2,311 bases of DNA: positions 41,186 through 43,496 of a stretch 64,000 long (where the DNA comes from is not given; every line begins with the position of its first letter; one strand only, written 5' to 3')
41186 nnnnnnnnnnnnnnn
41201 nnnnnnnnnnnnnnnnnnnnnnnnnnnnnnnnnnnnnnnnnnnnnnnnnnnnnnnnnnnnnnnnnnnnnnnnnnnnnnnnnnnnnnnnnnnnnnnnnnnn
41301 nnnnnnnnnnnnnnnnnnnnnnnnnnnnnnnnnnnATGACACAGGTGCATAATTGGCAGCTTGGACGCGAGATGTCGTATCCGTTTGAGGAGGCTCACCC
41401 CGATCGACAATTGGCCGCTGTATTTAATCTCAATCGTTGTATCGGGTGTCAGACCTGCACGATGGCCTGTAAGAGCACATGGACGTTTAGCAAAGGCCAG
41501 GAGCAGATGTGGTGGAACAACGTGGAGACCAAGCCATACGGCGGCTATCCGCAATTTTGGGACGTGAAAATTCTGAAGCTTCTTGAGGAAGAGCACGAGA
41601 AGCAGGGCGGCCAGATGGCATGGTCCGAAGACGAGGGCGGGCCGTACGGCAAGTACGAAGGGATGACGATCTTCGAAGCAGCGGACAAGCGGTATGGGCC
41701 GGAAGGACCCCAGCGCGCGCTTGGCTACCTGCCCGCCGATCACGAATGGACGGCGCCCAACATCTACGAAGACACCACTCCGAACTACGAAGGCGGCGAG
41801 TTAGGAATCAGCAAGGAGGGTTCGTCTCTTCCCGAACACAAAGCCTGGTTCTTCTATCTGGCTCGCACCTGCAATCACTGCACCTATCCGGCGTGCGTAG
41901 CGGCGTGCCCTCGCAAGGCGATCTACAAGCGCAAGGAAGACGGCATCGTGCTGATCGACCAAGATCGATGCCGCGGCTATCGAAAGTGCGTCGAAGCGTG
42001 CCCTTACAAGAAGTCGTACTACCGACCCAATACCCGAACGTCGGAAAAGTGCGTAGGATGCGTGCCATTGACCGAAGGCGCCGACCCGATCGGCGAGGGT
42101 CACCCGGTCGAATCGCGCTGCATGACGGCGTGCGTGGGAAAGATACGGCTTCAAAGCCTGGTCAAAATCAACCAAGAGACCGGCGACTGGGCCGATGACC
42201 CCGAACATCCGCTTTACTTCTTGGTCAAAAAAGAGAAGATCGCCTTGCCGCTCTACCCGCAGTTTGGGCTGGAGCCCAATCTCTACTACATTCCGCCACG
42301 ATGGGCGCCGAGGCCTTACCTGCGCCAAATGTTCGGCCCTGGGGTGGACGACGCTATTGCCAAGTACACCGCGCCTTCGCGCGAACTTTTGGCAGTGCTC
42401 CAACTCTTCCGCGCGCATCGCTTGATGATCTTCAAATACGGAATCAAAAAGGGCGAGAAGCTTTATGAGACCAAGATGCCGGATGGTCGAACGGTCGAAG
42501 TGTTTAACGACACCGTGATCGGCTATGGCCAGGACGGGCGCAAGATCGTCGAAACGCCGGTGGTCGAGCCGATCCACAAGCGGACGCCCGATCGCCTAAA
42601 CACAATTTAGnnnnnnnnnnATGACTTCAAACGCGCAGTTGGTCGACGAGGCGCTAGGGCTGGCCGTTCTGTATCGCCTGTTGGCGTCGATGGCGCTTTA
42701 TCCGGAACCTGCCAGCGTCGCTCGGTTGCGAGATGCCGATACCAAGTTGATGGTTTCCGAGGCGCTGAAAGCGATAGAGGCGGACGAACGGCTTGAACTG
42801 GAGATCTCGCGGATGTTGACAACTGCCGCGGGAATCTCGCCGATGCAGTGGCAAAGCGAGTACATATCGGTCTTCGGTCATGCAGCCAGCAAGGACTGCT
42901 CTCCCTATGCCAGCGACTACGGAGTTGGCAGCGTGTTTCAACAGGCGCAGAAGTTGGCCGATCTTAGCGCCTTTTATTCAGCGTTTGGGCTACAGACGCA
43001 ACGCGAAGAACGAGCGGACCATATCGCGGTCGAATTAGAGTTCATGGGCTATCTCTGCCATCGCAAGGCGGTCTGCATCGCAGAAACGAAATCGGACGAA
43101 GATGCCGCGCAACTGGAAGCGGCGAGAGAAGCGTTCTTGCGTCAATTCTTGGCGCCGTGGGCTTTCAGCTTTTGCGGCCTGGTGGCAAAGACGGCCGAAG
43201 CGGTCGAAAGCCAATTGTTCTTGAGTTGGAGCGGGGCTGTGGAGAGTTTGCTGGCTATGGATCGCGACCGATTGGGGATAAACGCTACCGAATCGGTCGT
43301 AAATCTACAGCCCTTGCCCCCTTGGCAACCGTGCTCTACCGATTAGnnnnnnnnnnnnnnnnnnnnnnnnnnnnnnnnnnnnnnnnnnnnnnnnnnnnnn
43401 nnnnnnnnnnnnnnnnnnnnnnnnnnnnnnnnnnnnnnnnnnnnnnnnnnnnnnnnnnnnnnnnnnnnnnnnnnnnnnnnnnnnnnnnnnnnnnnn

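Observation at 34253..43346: Seven-gene operon for a soluble periplasmic type II DMSO-reductase-family molybdoenzyme of unknown substrate (NXR/pNAR/Ebd-like)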

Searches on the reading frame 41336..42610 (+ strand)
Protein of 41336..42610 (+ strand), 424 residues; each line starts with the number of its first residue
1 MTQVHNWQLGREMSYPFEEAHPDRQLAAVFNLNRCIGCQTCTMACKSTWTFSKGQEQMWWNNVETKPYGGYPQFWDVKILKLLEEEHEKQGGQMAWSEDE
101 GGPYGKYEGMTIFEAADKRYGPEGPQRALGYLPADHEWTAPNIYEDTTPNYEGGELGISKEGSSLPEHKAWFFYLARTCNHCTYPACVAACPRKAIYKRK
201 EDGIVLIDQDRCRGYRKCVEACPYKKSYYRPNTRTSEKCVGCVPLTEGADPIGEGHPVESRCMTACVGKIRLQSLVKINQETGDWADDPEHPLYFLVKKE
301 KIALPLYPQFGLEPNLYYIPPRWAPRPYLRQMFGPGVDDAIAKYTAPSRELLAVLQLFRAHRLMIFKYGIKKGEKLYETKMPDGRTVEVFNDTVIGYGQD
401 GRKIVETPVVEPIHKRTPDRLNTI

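Call 3: search_protein_families(library=pfam, proteins=[window:41336-42610:+], max_evalue=0.01)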
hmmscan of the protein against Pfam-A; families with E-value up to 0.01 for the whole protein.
window:41336-42610:+ (424 aa): 9 families
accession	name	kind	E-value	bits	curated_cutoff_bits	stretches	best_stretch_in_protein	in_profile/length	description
PF13247.11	Fer4_11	-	2.8e-23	82.4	26.2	1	173-251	4-84/100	4Fe-4S dicluster domain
PF12838.12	Fer4_7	-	4.5e-12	46.7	27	2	178-225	1-51/52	4Fe-4S dicluster domain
PF13237.11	Fer4_10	-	2.2e-11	44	25.5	1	176-223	6-53/53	4Fe-4S dicluster domain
PF12797.12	Fer4_2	-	7.1e-08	32.4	24.5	2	29-46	4-21/22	4Fe-4S binding domain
PF13187.11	Fer4_9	-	1e-06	29.1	27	2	179-225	2-50/52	4Fe-4S dicluster domain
PF12837.12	Fer4_6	-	2.2e-06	27.8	25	1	204-224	1-21/24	4Fe-4S binding domain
PF14697.11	Fer4_21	-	6.7e-05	23.4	35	2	178-224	7-53/59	4Fe-4S dicluster domain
PF00037.32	Fer4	-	0.00011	22.3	21.1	1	29-45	2-18/24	4Fe-4S binding domain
PF13534.11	Fer4_17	-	0.0044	18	22.2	0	34-51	1-18/61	4Fe-4S dicluster domain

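Call 4: search_protein_families(library=ncbifam, proteins=[window:41336-42610:+], max_evalue=0.01)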
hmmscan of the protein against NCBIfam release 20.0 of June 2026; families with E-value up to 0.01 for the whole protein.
window:41336-42610:+ (424 aa): 56 families (the best 25 are shown)
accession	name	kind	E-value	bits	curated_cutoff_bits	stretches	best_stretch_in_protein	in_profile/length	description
TIGR03478.1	DMSO_red_II_bet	subfamily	3.7e-78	262.7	480.7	1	23-327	1-260/321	DMSO reductase family type II enzyme, iron-sulfur subunit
NF042979.1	EthbenzDh_ebdB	equivalog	2.4e-61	207.6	740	1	23-322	18-278/354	ethylbenzene dehydrogenase subunit beta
TIGR01660.1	narH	equivalog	7.5e-50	169.7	524.05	2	171-275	175-271/492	nitrate reductase subunit beta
TIGR02951.1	DMSO_dmsB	equivalog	6.9e-29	100.9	214.1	2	150-251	38-137/161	DMSO/selenate family reductase complex B subunit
NF011569.0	PRK14993.1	equivalog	5e-28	98.2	416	2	174-276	95-188/244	tetrathionate reductase subunit TtrB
TIGR03149.1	cyt_nit_nrfC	equivalog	1e-20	74.1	377.6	2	173-251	88-168/225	cytochrome c nitrite reductase Fe-S protein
NF008134.0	PRK10882.1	equivalog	3.4e-20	72.4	263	2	165-242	99-178/329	hydrogenase 2 operon protein HybA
NF045797.1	DsrO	equivalog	2e-19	70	200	1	175-235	99-158/235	sulfate reduction electron transfer complex DsrMKJOP subunit DsrO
NF041715.1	arsenate_red_ArrB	equivalog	2.6e-19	69.7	450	2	171-225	49-102/233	arsenate respiratory reductase iron-sulfur subunit ArrB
NF007382.0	PRK09898.1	equivalog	3.1e-16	59.5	213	1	172-243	116-187/208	ferredoxin-like protein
NF041782.1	mnquin_red_QrcC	equivalog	2.9e-13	50.1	400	1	163-229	51-118/239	menaquinone reductase iron-sulfur cluster-binding subunit QrcC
NF045715.1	sulf_resp_HmcB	equivalog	2.9e-13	49.6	420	1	174-245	102-175/307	sulfate respiration complex iron-sulfur protein HmcB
NF038355.1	FDH3_beta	equivalog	2.2e-12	47.4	240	1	177-233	52-107/180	formate dehydrogenase FDH3 subunit beta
TIGR01582.1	FDH-beta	equivalog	2.6e-12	46.5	334.7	1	174-244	88-158/283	formate dehydrogenase subunit beta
TIGR02700.1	flavo_MJ0208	hypoth_equivalog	2.2e-10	40.2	251.35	1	176-225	147-192/234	dihydromethanopterin reductase (acceptor)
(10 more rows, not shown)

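Call 6: search_solved_structures(query=window:41336-42610:+, max_evalue=0.001)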
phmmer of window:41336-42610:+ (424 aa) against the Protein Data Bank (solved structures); distinct sequences matched with E-value up to 0.001: 15.
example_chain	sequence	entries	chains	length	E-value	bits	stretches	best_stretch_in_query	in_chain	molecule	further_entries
7b04_A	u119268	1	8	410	7.2e-172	575.4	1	1-422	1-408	Nitrite oxidoreductase subunit B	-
4ydd_B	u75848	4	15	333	2.3e-60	207.8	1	22-341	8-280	DMSO reductase family type II enzyme, iron-sulfur subunit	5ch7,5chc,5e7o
2ivf_B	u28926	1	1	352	5.2e-58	200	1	22-324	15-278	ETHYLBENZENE DEHYDROGENASE BETA-SUBUNIT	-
1q16_B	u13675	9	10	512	1e-46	162.8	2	170-277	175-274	Respiratory nitrate reductase 1 beta chain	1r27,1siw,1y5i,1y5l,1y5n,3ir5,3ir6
3egw_B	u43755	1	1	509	8.4e-46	159.8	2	170-277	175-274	Respiratory nitrate reductase 1 beta chain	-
1y4z_B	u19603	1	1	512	8.6e-46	159.8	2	170-277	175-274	Respiratory nitrate reductase 1 beta chain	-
2vpw_B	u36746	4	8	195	8e-12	47.8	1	177-319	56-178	NRFC PROTEIN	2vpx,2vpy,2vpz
6cz7_B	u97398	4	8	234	9.1e-11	44.3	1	169-226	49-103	4Fe-4S ferredoxin, iron-sulfur binding domain protein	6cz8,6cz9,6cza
4v4c_B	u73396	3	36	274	8e-10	41.2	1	174-248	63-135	Pyrogallol hydroxytransferase small subunit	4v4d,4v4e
9mqx_E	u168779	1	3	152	3.8e-06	29.1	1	176-242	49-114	Fe-S-cluster-containing hydrogenase subunit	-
9vap_B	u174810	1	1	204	4e-06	29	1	176-233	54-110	4Fe-4S dicluster domain-containing protein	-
1kqf_B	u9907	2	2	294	5.2e-06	28.6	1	176-250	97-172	FORMATE DEHYDROGENASE, NITRATE-INDUCIBLE, IRON-SULFUR SUBUNIT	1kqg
7qv7_B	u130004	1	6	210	4.2e-05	25.6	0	178-226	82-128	Hydrogen dependent carbon dioxide reductase subunit HycB4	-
6f0k_B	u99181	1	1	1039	8.5e-05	24.6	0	178-229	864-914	Fe-S-cluster-containing hydrogenase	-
7qv7_A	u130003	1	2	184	0.00023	23.2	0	178-224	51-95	Hydrogen dependent carbon dioxide reductase subunit HycB3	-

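Call 18: list_cluster_members(proteins=[P0001, window:41336-42610:+, window:35071-36588:+, window:36590-37570:+, window:41064-41339:+, window:34360-35052:+])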
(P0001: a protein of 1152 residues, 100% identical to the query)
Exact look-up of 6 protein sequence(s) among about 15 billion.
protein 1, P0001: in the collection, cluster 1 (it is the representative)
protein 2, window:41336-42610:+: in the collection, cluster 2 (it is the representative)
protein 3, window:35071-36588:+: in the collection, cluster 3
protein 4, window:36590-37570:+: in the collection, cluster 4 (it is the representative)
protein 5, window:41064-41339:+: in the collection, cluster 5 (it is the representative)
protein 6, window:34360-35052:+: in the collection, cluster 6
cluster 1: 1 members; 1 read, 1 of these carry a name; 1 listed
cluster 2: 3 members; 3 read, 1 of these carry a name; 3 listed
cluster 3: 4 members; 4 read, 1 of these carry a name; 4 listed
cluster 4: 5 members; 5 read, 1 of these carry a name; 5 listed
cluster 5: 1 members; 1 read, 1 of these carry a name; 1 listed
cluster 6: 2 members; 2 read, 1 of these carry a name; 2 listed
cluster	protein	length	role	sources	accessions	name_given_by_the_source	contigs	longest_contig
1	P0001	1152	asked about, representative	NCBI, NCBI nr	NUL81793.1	MAG: molybdopterin-dependent oxidoreductase [Armatimonadetes bacterium] | molybdopterin-dependent oxidoreductase [Armatimonadota bacterium]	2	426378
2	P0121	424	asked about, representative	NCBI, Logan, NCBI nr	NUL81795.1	MAG: 4Fe-4S dicluster domain-containing protein [Armatimonadetes bacterium] | 4Fe-4S dicluster domain-containing protein [Armatimonadota bacterium]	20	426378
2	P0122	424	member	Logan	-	-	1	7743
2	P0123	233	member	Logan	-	-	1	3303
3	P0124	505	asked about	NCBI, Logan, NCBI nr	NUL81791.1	MAG: c-type cytochrome [Armatimonadetes bacterium] | c-type cytochrome [Armatimonadota bacterium]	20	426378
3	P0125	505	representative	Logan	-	-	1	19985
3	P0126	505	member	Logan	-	-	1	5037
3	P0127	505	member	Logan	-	-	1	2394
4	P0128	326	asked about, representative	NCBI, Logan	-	-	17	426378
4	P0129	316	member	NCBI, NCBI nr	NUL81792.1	MAG: hypothetical protein HUU60_03595 [Armatimonadetes bacterium] | hypothetical protein [Armatimonadota bacterium]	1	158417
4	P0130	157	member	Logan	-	-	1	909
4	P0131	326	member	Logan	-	-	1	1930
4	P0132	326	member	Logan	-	-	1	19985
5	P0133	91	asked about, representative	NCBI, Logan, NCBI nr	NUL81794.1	MAG: hypothetical protein HUU60_03605 [Armatimonadetes bacterium] | hypothetical protein [Armatimonadota bacterium]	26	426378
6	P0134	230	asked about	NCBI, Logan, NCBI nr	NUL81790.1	MAG: carboxypeptidase regulatory-like domain-containing protein [Armatimonadetes ... | carboxypeptidase regulatory-like domain-containing protein [Armatimonadota bacterium]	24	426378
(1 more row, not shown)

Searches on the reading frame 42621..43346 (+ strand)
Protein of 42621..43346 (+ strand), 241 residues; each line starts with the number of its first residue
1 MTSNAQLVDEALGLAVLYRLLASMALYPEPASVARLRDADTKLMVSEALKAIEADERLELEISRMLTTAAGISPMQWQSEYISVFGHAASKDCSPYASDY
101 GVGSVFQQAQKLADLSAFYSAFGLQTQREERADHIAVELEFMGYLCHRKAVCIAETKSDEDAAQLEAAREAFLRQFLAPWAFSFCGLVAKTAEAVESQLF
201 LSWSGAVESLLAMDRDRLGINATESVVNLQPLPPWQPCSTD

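Call 3: search_protein_families(library=pfam, proteins=[window:42621-43346:+], max_evalue=0.01)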
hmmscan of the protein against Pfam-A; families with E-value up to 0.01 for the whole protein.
window:42621-43346:+ (241 aa): 1 family
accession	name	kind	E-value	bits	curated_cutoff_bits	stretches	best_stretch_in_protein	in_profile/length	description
PF02613.20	Nitrate_red_del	-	2.5e-21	76.6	22.2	1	69-185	19-135/136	Nitrate reductase delta subunit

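Call 4: search_protein_families(library=ncbifam, proteins=[window:42621-43346:+], max_evalue=0.01)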
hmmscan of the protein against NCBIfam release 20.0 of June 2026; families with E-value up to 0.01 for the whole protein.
window:42621-43346:+ (241 aa): 4 families
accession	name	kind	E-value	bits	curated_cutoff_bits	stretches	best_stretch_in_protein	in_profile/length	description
TIGR03482.1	DMSO_red_II_cha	subfamily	5.6e-22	78.7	152.3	1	17-219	5-193/197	DMSO reductase family type II enzyme chaperone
NF003442.0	PRK04976.1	equivalog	6.4e-11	42.6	132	1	77-192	77-185/211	molecular chaperone TorD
TIGR00684.1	narJ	equivalog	3.6e-08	33.6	59.35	1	42-147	14-115/152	nitrate reductase molybdenum cofactor assembly chaperone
NF042981.1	EthbenzDh_ebdD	equivalog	4.5e-07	29.8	360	1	17-194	22-194/222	ethylbenzene dehydrogenase subunit delta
